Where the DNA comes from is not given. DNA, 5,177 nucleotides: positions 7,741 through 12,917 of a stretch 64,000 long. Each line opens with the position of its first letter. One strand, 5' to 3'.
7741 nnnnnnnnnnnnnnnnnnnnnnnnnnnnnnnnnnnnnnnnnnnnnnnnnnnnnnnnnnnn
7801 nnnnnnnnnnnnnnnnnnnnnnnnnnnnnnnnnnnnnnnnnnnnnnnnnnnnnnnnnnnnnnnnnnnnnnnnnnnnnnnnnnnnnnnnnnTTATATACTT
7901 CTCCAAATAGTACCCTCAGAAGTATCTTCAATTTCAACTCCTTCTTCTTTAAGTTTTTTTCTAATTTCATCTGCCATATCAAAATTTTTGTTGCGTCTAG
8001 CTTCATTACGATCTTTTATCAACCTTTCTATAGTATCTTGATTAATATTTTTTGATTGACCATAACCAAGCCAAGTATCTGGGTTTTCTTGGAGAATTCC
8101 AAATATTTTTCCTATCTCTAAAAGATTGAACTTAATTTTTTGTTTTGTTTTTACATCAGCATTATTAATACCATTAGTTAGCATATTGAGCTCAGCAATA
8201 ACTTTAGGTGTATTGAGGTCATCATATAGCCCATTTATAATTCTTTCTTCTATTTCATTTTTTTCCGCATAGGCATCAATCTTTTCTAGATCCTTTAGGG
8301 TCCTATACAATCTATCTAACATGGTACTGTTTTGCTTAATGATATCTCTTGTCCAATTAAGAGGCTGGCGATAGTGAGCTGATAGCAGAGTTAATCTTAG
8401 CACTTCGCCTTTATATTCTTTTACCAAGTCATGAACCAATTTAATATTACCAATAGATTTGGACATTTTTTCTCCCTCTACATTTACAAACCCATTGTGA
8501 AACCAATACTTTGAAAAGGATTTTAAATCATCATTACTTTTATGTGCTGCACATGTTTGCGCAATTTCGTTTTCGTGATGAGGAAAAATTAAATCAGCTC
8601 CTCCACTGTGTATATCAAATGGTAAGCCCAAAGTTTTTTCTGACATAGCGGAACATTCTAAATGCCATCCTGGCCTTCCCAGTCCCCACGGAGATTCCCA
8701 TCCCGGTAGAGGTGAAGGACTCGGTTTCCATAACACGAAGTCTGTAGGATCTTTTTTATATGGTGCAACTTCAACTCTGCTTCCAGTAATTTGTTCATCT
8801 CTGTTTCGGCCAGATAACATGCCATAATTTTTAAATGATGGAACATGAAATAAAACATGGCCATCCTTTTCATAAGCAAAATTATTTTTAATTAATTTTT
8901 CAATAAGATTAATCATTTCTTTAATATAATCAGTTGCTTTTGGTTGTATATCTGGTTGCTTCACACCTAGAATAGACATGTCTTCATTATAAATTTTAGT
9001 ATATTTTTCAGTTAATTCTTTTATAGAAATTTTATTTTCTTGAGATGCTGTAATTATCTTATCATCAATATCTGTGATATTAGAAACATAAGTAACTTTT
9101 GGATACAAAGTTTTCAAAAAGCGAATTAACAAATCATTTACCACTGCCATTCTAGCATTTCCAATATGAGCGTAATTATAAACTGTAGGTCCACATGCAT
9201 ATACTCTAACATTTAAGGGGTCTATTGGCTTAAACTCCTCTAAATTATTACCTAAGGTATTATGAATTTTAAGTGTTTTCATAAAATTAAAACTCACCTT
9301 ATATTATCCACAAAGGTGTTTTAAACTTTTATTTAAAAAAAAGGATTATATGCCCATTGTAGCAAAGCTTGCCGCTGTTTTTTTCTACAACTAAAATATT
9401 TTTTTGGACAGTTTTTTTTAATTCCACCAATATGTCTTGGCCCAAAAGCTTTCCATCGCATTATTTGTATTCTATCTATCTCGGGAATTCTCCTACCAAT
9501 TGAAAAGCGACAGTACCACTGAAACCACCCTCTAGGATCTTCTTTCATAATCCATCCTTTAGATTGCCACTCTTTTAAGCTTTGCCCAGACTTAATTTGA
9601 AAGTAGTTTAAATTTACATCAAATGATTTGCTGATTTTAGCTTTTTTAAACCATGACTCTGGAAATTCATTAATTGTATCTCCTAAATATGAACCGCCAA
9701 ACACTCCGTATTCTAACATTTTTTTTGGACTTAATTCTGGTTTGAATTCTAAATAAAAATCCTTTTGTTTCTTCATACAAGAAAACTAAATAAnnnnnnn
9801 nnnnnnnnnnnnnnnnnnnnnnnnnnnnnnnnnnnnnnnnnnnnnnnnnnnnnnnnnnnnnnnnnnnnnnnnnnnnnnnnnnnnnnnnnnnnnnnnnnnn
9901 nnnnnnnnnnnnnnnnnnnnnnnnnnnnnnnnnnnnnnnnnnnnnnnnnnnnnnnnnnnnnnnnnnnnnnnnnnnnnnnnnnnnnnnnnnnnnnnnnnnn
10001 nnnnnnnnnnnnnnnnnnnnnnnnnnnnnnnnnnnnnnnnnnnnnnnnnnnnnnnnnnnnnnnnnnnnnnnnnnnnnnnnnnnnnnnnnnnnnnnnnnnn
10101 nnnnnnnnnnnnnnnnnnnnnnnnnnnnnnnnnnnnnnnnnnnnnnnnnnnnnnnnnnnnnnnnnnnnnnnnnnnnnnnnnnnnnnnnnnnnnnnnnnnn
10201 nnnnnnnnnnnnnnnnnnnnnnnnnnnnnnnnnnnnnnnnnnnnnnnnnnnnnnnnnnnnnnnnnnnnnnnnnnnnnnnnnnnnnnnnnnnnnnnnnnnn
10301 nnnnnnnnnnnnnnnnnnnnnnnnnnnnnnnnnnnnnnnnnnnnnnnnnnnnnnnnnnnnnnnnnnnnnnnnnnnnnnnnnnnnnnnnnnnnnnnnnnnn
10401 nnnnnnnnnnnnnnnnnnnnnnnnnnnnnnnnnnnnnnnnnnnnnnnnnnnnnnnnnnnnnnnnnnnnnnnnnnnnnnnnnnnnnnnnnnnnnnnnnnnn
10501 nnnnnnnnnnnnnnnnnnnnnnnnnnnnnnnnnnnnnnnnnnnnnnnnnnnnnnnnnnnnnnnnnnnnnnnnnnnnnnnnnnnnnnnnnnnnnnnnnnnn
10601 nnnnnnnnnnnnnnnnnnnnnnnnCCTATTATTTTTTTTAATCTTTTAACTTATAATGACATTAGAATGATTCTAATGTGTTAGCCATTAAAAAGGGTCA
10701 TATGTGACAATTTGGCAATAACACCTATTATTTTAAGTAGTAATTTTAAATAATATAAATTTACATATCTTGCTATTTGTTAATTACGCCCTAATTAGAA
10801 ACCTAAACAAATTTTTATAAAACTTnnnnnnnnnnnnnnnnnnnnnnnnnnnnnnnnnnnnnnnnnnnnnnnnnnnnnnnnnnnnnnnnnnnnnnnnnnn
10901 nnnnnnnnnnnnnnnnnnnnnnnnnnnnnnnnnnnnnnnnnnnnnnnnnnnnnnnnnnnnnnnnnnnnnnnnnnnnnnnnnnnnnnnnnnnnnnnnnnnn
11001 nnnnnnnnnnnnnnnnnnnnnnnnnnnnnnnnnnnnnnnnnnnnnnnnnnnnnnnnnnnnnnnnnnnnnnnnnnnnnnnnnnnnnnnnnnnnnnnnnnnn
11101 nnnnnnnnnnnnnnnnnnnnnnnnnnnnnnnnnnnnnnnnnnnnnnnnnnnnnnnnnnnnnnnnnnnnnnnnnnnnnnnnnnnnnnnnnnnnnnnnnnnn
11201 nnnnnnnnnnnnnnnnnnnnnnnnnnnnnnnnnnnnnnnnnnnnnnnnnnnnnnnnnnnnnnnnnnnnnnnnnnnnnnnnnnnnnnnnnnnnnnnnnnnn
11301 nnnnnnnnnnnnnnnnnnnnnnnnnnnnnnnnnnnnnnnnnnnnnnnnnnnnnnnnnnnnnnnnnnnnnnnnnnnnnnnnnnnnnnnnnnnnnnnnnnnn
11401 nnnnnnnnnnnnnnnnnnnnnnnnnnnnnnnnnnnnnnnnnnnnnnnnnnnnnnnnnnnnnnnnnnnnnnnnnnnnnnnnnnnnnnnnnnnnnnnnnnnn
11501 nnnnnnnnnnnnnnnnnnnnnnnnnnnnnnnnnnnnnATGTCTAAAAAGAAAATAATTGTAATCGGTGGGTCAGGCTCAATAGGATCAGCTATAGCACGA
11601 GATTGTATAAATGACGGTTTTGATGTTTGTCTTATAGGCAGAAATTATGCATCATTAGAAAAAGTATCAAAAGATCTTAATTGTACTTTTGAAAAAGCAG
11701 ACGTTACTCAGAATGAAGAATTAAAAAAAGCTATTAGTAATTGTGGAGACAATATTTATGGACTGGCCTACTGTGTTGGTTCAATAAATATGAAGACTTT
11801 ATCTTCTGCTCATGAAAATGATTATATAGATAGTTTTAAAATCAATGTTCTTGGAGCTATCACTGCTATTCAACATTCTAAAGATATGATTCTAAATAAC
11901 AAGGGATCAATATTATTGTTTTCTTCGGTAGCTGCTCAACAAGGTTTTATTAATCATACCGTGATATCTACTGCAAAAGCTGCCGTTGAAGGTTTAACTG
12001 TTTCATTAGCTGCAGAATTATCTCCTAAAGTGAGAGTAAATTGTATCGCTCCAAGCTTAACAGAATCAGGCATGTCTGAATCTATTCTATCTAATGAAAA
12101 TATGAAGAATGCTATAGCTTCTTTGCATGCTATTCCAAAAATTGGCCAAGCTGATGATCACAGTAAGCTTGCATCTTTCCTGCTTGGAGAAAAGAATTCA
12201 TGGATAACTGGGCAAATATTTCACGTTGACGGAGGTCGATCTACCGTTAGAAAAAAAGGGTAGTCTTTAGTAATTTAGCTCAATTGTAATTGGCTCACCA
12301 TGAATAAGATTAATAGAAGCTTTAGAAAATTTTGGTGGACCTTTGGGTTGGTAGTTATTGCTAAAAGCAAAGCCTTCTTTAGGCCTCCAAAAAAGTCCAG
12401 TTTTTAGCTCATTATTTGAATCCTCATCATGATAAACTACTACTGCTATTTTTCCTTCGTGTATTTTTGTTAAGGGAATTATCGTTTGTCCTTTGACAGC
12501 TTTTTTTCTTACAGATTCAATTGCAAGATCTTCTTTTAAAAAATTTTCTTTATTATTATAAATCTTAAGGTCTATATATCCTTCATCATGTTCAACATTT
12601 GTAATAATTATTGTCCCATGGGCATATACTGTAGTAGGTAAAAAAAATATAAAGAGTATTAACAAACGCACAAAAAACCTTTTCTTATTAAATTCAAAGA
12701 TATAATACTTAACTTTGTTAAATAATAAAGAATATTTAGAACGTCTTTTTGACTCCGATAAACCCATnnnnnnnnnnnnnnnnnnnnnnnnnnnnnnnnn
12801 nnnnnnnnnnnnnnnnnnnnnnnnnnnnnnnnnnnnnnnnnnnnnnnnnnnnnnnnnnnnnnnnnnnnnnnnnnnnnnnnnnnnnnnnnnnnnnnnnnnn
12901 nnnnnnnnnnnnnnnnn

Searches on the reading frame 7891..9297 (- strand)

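Call 32: search_protein_families(library=pfam, proteins=[window:7891-9297:-], max_evalue=0.001)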
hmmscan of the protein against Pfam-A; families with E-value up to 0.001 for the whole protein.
window:7891-9297:- (468 aa): 6 families
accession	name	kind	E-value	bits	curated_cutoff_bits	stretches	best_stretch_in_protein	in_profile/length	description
PF01406.26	tRNA-synt_1e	-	1.8e-115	385.9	27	1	22-322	2-298/301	tRNA synthetases class I (C) catalytic domain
PF09334.17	tRNA-synt_1g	-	9.8e-13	48.1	20.1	2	41-151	12-123/391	tRNA synthetases class I (M)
PF00133.28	tRNA-synt_1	-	1.3e-08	34.5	22.7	1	220-315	322-413/414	tRNA synthetases class I (I, L, M and V)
PF23493.1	CysS_C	-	2.2e-06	28.1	23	1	422-466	7-51/51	Cysteinyl-tRNA ligase anticodon binding domain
PF09190.17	DALR_2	-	4.3e-06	27.6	22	1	357-403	6-57/57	DALR domain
PF01921.24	tRNA-synt_1f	-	0.00077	18.9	27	0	272-341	276-341/360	tRNA synthetases class I (K)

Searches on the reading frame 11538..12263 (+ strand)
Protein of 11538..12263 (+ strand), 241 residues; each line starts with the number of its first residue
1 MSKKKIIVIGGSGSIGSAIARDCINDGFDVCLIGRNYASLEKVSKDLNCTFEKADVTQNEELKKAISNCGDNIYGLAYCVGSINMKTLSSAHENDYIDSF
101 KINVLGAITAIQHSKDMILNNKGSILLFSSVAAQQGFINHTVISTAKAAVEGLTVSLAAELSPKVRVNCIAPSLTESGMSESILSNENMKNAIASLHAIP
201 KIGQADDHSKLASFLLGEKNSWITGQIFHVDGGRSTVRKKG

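Call 32: search_protein_families(library=pfam, proteins=[window:11538-12263:+], max_evalue=0.001)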
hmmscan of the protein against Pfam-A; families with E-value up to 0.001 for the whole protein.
window:11538-12263:+ (241 aa): 13 families
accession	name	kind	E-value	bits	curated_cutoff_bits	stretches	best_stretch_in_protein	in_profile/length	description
PF13561.12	adh_short_C2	-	5.2e-42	144.5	27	1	13-233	6-234/236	Enoyl-(Acyl carrier protein) reductase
PF00106.31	adh_short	-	2.1e-32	112.7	26.6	1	4-187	1-194/195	short chain dehydrogenase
PF05368.20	NmrA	-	3.4e-08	33.9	27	1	3-68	2-69/298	NmrA-like family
PF01370.27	Epimerase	-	4.1e-08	33.4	20.9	1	6-117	1-105/240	NAD dependent epimerase/dehydratase family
PF08659.16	KR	-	5.6e-08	33.3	22.6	1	6-159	3-165/180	KR domain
PF23441.1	SDR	-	7.8e-07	29.2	27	1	123-233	143-254/258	SDR-like rossmann domain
PF13460.12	NAD_binding_10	-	2.3e-06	28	27.2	1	10-69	1-61/184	NAD(P)H-binding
PF03435.24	Sacchrp_dh_NADP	-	2.5e-06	28.3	25.1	1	6-109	1-98/129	Saccharopine dehydrogenase NADP binding domain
PF03807.23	F420_oxidored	-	0.0001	23.2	21.6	1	5-55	1-55/94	NADP oxidoreductase coenzyme F420-dependent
PF02737.24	3HCDH_N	-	0.00024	21.5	22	1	6-55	2-50/180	3-hydroxyacyl-CoA dehydrogenase, NAD binding domain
PF02254.24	TrkA_N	-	0.00043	21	23.8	0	7-65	1-58/116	TrkA-N domain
PF16363.11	GDP_Man_Dehyd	-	0.00047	20.1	27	1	8-77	2-83/332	GDP-mannose 4,6 dehydratase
PF02719.21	Polysacc_synt_2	-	0.00056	19.6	20.2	0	6-117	1-118/293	Polysaccharide biosynthesis protein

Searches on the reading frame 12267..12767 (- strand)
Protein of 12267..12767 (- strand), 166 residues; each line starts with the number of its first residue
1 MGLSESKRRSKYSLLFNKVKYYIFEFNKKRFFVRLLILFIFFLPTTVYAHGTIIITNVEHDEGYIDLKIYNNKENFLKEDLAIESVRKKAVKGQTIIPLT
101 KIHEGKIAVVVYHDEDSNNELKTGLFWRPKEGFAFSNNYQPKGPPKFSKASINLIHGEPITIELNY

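Call 58: search_protein_families(library=pfam, proteins=[window:12267-12767:-], max_evalue=0.001)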
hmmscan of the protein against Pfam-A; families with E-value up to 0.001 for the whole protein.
window:12267-12767:- (166 aa): 1 family
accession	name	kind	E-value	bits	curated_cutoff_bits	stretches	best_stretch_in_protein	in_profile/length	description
PF09912.14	DUF2141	-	2.6e-25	89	24.4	1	55-158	3-107/112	Uncharacterized protein conserved in bacteria (DUF2141)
